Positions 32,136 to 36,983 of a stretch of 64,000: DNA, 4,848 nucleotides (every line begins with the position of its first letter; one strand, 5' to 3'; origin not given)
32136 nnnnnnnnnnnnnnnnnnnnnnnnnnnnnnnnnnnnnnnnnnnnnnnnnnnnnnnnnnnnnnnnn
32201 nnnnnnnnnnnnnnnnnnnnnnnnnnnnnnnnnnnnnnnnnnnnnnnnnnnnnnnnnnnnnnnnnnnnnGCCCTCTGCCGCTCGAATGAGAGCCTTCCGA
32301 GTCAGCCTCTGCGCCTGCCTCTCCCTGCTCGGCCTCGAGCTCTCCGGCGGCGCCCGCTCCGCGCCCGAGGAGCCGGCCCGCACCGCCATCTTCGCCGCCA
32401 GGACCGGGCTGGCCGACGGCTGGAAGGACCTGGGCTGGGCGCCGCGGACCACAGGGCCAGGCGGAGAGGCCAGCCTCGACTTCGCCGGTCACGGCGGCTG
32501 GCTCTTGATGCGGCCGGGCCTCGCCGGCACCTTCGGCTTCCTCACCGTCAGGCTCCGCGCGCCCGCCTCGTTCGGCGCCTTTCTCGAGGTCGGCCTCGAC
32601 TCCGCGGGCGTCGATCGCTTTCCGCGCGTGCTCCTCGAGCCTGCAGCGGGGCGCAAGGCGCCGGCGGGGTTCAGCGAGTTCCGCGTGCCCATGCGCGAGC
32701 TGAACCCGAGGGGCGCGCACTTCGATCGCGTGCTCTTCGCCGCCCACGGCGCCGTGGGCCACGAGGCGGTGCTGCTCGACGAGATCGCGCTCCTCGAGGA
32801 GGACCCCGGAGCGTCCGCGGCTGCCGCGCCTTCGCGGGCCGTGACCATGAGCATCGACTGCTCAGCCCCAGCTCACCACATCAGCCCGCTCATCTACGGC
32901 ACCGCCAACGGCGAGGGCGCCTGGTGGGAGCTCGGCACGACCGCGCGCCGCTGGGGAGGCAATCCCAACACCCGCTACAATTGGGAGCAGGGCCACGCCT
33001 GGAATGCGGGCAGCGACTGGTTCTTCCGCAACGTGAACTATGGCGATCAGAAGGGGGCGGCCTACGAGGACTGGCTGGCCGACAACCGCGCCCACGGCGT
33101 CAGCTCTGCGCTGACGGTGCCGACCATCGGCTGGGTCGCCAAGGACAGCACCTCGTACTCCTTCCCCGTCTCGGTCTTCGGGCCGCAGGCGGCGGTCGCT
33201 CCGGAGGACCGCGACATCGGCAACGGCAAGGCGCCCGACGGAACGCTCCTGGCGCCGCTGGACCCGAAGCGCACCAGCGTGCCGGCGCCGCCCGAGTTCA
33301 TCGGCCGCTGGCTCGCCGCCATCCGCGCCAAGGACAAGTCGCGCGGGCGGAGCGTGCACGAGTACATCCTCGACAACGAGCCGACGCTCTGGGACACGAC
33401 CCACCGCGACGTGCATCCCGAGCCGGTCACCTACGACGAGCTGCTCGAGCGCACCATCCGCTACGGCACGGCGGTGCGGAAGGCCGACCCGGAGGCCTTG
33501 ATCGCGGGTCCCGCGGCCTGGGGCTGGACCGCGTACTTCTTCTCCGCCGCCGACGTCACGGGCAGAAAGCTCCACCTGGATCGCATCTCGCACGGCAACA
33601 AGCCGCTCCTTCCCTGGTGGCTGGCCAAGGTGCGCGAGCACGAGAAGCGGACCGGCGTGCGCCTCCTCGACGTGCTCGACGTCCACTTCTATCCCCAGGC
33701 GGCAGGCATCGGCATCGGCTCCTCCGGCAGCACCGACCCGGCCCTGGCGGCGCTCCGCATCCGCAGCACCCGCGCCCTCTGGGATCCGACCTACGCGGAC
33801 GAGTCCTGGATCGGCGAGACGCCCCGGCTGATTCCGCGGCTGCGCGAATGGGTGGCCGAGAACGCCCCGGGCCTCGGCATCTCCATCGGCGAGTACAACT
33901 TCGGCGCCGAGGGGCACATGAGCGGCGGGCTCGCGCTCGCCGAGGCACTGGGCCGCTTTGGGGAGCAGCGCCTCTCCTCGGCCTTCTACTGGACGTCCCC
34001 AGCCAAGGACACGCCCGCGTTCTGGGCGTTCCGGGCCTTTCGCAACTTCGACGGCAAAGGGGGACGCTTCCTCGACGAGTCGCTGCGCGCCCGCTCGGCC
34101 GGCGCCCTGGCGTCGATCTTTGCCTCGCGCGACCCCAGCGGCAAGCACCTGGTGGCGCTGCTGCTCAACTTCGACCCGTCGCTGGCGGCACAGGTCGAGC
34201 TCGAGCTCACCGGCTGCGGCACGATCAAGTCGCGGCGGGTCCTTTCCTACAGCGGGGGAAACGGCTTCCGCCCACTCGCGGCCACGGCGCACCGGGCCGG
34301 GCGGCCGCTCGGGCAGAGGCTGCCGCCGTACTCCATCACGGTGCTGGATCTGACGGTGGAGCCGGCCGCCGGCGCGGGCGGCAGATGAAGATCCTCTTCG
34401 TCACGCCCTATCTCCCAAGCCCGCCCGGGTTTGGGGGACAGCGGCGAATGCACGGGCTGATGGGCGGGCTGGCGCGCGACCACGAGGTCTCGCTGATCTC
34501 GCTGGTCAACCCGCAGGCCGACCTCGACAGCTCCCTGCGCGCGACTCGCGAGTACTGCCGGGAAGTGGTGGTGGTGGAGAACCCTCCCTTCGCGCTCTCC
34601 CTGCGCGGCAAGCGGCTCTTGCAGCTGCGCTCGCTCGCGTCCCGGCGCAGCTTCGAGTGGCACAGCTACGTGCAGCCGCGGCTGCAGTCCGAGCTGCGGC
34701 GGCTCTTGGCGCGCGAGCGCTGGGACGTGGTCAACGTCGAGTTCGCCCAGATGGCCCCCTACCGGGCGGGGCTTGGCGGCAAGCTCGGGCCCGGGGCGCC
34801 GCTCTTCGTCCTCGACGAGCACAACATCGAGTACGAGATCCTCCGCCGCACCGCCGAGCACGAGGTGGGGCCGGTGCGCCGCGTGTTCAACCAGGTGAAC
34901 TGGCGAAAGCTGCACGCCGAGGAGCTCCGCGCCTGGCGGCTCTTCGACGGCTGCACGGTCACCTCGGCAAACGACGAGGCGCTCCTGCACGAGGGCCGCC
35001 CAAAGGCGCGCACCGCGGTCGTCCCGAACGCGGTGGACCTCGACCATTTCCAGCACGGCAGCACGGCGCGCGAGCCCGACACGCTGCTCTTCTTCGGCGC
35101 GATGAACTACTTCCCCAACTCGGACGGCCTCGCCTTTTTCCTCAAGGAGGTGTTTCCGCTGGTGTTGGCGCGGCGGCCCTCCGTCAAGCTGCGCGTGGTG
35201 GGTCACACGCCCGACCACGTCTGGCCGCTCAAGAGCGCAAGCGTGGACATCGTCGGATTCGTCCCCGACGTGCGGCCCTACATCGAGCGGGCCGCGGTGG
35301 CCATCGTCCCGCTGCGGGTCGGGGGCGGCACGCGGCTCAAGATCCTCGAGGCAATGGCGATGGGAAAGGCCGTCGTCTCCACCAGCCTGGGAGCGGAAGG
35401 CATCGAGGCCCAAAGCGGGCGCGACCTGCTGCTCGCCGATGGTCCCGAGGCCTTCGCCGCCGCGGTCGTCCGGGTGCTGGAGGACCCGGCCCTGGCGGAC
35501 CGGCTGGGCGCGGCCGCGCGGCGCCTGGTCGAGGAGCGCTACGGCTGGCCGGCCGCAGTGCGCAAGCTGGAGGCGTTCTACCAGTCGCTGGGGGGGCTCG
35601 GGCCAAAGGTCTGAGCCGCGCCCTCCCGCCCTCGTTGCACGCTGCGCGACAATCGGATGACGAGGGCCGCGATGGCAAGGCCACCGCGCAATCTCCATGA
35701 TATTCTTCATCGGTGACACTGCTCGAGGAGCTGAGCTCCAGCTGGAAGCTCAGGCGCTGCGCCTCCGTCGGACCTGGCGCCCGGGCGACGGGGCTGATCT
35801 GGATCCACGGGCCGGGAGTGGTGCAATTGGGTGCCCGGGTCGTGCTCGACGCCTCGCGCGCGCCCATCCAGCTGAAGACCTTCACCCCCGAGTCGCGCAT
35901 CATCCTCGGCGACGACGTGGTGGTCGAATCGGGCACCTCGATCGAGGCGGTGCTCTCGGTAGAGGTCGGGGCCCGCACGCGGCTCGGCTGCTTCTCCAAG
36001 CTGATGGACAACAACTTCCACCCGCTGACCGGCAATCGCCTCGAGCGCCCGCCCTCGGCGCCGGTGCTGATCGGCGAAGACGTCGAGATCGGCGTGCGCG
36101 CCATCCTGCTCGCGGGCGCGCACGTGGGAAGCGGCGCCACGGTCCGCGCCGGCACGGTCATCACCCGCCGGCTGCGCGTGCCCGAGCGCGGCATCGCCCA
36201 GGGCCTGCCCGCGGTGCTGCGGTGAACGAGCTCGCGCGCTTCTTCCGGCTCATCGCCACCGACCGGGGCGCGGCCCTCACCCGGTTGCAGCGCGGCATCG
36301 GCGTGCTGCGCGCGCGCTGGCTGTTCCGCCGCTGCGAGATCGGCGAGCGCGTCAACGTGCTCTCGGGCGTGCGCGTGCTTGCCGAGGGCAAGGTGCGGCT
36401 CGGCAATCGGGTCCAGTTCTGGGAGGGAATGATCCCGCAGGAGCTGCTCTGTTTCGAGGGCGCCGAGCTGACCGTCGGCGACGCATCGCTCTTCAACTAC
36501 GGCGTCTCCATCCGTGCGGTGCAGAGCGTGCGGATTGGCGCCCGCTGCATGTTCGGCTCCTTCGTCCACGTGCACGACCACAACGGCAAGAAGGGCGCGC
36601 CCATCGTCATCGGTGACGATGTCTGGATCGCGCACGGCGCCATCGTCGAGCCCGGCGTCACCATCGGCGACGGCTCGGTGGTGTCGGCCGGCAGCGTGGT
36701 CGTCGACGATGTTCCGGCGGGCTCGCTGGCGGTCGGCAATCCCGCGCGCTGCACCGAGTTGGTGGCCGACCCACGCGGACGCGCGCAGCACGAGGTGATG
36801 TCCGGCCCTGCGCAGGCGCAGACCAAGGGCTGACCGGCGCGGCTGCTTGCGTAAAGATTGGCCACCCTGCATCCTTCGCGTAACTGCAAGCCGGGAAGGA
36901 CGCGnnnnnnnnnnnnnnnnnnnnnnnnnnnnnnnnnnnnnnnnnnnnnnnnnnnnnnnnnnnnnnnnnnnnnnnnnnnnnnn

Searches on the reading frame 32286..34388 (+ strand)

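Call 44: search_protein_families(library=pfam, proteins=[window:32286-34388:+], max_evalue=0.0001)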
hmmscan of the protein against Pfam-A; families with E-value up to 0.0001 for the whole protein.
window:32286-34388:+ (700 aa): 1 family
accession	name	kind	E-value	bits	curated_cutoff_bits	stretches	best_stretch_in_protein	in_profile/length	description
PF12891.13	Glyco_hydro_44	-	2.2e-69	234.3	25.1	1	238-472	1-223/223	Glycoside hydrolase family 44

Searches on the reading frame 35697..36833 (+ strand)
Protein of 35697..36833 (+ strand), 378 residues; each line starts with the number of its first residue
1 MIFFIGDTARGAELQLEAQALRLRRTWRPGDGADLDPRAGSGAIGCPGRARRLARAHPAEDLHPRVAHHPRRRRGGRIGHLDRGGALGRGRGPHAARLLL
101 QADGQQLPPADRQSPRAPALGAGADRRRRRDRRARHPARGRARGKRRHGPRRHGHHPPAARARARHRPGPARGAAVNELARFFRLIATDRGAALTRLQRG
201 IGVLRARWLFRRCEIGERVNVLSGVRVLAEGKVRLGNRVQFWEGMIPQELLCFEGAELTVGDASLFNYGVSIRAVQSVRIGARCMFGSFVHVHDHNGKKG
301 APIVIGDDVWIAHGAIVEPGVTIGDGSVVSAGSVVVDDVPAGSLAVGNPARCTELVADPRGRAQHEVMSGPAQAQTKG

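Call 44: search_protein_families(library=pfam, proteins=[window:35697-36833:+], max_evalue=0.0001)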
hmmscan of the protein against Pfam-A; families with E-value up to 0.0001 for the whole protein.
window:35697-36833:+ (378 aa): 2 families
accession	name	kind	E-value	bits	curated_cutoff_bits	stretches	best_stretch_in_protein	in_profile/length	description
PF00132.30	Hexapep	-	2.6e-13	49.5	27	1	303-335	2-34/36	Bacterial transferase hexapeptide (six repeats)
PF14602.12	Hexapep_2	-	3.1e-06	27.3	27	1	302-335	1-32/34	Hexapeptide repeat of succinyl-transferase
